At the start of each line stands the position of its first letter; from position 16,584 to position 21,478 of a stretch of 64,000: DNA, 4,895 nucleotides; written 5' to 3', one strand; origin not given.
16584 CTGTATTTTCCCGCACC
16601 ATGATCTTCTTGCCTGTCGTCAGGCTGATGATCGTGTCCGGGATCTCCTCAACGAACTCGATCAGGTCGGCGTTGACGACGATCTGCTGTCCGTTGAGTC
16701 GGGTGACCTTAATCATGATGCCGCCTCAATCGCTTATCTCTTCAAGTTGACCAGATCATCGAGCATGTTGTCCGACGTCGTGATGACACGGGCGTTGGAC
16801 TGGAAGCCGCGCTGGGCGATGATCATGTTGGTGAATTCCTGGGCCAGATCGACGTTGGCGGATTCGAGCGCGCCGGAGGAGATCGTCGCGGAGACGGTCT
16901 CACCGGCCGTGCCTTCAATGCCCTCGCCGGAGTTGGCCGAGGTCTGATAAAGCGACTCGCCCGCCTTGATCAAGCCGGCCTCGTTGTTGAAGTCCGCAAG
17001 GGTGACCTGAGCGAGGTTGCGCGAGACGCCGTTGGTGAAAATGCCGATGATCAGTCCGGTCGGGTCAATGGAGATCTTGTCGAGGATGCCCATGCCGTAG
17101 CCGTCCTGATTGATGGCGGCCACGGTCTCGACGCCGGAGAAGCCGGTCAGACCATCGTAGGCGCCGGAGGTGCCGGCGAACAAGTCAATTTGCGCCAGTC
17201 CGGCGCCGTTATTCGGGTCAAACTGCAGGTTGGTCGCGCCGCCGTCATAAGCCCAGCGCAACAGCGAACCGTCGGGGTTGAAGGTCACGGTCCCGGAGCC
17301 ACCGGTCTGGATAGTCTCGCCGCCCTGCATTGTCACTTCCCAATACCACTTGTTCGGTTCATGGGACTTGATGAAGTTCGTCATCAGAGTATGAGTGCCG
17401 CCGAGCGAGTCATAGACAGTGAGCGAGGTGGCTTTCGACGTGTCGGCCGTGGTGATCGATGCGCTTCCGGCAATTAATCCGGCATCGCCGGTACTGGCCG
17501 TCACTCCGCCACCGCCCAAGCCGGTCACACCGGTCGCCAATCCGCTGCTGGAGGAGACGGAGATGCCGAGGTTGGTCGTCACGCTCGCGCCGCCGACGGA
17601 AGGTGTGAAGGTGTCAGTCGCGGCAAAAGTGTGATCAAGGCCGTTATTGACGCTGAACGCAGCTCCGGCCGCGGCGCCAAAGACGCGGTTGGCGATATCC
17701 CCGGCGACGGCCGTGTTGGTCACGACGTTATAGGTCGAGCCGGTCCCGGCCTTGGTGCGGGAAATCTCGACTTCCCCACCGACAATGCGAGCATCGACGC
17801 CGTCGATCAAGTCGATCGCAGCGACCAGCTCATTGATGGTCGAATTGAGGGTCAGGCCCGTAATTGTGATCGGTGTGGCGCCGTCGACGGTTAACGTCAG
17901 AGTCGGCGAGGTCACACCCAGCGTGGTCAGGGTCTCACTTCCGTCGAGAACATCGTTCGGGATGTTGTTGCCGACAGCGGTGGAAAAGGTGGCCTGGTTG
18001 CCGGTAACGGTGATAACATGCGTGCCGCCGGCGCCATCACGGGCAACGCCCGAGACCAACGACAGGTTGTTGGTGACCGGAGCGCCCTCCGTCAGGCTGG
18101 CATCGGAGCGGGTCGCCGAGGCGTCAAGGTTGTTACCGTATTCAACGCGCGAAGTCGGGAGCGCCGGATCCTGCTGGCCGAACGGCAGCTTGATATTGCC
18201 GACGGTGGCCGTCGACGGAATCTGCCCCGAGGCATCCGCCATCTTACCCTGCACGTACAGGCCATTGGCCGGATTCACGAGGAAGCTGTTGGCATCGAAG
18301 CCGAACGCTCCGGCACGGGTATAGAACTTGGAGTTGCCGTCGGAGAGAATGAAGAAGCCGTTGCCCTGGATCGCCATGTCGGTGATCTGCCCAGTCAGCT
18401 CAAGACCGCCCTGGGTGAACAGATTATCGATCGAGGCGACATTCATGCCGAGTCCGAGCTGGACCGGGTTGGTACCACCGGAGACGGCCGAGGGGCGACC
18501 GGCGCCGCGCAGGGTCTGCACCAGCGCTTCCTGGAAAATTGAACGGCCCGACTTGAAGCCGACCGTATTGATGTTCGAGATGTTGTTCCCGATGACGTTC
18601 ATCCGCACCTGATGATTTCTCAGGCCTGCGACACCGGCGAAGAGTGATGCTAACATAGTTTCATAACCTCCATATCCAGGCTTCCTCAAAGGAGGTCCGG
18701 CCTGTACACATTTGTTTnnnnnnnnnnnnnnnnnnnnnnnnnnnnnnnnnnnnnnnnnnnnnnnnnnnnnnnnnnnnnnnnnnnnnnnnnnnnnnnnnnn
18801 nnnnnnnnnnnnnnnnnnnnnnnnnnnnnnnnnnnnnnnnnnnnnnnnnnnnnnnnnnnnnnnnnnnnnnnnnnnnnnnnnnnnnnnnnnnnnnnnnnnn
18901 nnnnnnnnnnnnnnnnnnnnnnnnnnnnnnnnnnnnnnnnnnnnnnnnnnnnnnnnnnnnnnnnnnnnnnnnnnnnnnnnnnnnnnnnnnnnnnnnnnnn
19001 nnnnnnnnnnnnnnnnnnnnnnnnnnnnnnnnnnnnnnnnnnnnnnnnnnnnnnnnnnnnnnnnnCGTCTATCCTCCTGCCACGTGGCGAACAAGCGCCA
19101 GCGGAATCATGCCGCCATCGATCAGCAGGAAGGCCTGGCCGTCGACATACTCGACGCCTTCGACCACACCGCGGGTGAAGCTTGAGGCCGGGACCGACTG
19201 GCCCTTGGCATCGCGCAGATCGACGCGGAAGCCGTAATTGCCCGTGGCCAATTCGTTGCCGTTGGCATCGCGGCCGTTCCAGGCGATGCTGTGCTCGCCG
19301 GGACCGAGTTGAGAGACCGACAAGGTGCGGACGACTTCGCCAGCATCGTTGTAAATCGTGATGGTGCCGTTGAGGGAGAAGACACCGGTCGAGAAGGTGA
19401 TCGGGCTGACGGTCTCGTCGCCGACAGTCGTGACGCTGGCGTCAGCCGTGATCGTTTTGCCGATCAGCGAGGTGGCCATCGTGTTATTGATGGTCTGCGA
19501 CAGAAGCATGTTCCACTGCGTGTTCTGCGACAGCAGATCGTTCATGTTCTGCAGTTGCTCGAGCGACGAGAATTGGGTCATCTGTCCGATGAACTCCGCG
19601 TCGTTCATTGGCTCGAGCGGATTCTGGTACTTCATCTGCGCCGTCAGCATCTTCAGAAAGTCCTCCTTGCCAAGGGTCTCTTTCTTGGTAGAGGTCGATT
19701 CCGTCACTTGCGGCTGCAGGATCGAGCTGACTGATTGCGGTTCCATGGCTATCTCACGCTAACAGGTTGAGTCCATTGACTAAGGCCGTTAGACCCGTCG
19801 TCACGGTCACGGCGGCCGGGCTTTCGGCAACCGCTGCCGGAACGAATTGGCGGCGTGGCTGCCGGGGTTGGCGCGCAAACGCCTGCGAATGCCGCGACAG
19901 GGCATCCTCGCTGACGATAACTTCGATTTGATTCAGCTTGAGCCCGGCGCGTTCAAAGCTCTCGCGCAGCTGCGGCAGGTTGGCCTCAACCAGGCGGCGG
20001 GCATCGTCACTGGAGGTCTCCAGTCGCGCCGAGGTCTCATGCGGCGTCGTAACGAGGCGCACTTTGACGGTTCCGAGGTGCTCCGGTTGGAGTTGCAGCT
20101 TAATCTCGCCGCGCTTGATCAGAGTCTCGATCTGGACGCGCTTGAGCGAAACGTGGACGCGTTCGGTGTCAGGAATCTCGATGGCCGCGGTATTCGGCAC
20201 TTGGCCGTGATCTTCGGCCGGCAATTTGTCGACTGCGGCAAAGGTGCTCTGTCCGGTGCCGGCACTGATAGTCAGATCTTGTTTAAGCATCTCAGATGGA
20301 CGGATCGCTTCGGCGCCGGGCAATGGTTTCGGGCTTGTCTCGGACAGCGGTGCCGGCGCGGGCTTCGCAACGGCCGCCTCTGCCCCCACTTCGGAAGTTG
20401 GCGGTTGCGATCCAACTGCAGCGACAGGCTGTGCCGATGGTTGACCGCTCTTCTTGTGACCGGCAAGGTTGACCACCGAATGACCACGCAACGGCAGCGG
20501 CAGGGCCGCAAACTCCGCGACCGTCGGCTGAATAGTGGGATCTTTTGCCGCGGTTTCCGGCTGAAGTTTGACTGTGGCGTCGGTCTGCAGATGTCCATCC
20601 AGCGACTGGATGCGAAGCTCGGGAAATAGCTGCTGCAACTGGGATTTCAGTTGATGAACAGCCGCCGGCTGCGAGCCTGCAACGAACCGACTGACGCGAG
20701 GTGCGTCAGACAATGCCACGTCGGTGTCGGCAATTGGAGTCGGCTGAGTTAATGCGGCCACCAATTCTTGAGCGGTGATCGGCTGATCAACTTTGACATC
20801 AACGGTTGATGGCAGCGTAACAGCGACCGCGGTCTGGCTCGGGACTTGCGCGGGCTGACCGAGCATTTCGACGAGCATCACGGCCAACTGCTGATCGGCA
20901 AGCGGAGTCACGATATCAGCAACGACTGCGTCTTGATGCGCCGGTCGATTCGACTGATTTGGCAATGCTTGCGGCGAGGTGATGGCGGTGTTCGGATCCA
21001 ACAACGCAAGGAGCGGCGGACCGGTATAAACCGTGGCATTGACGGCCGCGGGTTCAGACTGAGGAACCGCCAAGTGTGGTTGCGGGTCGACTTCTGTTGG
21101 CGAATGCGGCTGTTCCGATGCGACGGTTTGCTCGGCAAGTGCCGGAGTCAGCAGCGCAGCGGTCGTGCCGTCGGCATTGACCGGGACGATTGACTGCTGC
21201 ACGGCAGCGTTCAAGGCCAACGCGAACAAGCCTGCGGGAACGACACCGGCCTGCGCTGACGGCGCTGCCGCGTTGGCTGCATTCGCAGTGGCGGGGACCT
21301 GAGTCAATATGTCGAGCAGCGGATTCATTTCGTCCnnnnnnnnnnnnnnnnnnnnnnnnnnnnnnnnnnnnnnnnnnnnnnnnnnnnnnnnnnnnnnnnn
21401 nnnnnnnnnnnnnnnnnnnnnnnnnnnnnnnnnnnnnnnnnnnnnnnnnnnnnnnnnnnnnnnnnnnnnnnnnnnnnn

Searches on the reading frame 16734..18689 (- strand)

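Call 5: search_protein_families(library=pfam, proteins=[window:16734-18689:-], max_evalue=0.001)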
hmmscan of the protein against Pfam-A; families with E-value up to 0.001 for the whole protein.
window:16734-18689:- (651 aa): 4 families
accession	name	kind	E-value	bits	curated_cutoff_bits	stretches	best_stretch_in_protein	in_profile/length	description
PF06429.18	Flg_bbr_C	-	2.9e-17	62.4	23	1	605-649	2-46/46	Flagellar basal body rod FlgEFG protein C-terminal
PF07559.19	FlgE_D2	-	3.2e-15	57.3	22.7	1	415-531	18-142/142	Flagellar basal body protein FlaE D2 domain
PF22692.1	LlgE_F_G_D1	-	5.4e-10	39.7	27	1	106-162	1-52/64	Flagellar hook protein FlgE/F/G D1 domain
PF00460.25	Flg_bb_rod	-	1.3e-08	35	20.7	1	19-46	4-31/31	Flagella basal body rod protein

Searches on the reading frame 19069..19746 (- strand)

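Call 5: search_protein_families(library=pfam, proteins=[window:19069-19746:-], max_evalue=0.001)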
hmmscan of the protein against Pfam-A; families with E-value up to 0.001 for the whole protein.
window:19069-19746:- (225 aa): 3 families
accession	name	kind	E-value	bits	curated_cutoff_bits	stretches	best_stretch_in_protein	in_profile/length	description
PF03963.19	FlgD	-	2.9e-20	72.7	27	1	12-73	13-74/75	Flagellar hook capping protein - N-terminal region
PF13860.13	FlgD_ig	-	4.5e-15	55.8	27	1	126-177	24-75/79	FlgD Ig-like domain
PF13861.12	FLgD_tudor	-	2.5e-09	37.6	26.9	1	89-219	4-57/58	FlgD Tudor-like domain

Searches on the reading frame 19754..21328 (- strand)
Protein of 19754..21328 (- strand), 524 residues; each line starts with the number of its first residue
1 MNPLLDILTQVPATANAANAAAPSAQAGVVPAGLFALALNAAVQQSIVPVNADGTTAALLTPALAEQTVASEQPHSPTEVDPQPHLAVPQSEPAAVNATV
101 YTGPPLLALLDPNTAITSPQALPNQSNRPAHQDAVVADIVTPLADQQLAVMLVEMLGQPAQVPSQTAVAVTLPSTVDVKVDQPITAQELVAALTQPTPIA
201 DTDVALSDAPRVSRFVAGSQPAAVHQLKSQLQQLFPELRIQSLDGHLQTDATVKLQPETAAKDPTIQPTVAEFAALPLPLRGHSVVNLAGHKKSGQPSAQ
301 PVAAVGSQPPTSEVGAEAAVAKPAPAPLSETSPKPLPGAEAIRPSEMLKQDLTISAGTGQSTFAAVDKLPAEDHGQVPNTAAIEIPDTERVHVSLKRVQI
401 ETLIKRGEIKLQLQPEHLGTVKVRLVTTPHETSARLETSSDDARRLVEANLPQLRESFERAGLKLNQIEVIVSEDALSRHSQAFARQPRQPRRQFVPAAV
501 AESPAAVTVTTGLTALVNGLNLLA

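Call 5: search_protein_families(library=pfam, proteins=[window:19754-21328:-], max_evalue=0.001)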
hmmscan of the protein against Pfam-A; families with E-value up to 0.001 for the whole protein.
window:19754-21328:- (524 aa): 2 families
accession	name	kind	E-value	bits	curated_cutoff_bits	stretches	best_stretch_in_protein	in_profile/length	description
PF02120.21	Flg_hook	-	1.7e-16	60.2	29.8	1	405-470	11-76/85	Flagellar hook-length control protein FliK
PF09483.15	HpaP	-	5.9e-05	23.5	23.8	1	408-472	25-89/90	Type III secretion protein (HpaP)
